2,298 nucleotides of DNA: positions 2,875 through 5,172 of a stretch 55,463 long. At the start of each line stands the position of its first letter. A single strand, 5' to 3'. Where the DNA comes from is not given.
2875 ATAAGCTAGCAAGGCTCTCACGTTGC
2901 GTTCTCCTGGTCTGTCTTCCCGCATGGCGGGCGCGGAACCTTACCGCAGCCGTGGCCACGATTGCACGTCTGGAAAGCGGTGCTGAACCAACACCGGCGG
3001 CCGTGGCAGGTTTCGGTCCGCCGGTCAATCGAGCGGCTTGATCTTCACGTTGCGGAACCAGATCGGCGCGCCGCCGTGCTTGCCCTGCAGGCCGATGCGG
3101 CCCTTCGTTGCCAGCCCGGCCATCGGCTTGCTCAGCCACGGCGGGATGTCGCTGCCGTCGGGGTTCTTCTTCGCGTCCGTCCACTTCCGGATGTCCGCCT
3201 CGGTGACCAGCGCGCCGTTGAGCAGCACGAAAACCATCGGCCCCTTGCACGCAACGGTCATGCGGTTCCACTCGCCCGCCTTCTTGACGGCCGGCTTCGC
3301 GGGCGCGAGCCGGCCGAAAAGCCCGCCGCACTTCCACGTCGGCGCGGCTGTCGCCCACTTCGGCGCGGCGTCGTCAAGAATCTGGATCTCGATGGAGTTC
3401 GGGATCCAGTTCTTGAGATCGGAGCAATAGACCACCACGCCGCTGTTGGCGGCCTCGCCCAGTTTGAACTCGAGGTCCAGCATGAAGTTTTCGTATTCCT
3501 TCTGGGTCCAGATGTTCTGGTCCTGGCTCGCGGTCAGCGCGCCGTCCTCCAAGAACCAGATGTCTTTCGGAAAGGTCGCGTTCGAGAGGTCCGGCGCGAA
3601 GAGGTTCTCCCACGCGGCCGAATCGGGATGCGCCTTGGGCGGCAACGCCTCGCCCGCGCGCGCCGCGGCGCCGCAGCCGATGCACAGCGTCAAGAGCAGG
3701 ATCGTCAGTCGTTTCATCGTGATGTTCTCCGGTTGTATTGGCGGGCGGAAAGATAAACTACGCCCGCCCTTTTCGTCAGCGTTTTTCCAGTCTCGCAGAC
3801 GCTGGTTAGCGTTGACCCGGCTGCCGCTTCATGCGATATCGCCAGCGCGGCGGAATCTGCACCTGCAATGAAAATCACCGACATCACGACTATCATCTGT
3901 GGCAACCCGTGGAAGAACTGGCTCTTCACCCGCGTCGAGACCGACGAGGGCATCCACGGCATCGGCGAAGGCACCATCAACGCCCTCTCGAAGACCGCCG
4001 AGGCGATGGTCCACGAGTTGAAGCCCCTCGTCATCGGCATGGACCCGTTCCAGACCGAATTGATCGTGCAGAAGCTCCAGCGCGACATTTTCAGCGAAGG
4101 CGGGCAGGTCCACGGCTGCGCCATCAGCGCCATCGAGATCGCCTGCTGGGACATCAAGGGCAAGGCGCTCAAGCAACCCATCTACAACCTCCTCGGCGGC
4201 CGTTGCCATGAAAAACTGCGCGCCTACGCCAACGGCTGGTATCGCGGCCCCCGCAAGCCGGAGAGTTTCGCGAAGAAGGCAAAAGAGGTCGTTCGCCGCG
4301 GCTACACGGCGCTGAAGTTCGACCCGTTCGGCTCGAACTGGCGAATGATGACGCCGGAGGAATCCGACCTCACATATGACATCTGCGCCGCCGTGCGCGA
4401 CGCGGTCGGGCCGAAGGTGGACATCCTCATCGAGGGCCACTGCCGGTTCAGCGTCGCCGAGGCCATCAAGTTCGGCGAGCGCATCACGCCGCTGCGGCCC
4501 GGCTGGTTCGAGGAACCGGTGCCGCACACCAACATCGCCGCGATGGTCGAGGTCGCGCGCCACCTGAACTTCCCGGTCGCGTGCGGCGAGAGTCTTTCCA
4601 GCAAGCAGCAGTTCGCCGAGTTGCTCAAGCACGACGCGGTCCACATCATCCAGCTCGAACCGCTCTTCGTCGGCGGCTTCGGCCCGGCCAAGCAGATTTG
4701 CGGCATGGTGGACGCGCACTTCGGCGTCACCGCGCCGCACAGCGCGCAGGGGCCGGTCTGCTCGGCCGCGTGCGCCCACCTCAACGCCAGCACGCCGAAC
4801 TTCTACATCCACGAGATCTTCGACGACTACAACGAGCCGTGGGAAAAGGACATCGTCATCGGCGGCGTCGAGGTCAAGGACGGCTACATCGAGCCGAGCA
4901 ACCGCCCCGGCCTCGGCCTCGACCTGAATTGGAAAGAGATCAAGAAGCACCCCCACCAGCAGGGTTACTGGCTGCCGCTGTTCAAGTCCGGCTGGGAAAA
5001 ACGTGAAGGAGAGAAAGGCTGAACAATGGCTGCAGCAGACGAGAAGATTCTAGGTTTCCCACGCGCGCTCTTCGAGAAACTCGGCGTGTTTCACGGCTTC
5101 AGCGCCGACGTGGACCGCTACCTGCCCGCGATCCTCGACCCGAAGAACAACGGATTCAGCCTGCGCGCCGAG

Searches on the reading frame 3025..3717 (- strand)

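Call 10: search_protein_families(library=pfam, proteins=[window:3025-3717:-], max_evalue=0.001)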
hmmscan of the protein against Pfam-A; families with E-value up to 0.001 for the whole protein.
window:3025-3717:- (230 aa): 1 family
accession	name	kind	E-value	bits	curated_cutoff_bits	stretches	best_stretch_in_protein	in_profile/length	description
PF06439.18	3keto-disac_hyd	-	1.9e-36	126.3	26.8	1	52-227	24-187/187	3-keto-disaccharide hydrolase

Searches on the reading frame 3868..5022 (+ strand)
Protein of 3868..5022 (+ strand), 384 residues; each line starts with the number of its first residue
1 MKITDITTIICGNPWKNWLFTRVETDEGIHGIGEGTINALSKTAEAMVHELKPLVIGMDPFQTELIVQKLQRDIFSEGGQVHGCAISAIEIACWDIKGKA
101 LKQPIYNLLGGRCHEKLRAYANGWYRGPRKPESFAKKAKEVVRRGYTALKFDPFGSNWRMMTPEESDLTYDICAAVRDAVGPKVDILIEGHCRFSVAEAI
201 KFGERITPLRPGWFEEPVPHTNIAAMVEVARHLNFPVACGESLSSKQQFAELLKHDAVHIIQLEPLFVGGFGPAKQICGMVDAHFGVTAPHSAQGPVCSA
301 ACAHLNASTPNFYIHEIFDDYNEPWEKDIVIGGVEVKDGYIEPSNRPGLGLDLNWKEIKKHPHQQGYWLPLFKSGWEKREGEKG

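Call 10: search_protein_families(library=pfam, proteins=[window:3868-5022:+], max_evalue=0.001)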
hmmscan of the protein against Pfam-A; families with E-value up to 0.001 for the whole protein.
window:3868-5022:+ (384 aa): 2 families
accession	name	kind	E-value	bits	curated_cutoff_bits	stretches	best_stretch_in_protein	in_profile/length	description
PF13378.12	MR_MLE_C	-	2.2e-56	191.5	29.4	1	134-355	2-217/219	Enolase C-terminal domain-like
PF02746.21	MR_MLE_N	-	5.6e-19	68.9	22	1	20-110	30-117/117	Mandelate racemase / muconate lactonizing enzyme, N-terminal domain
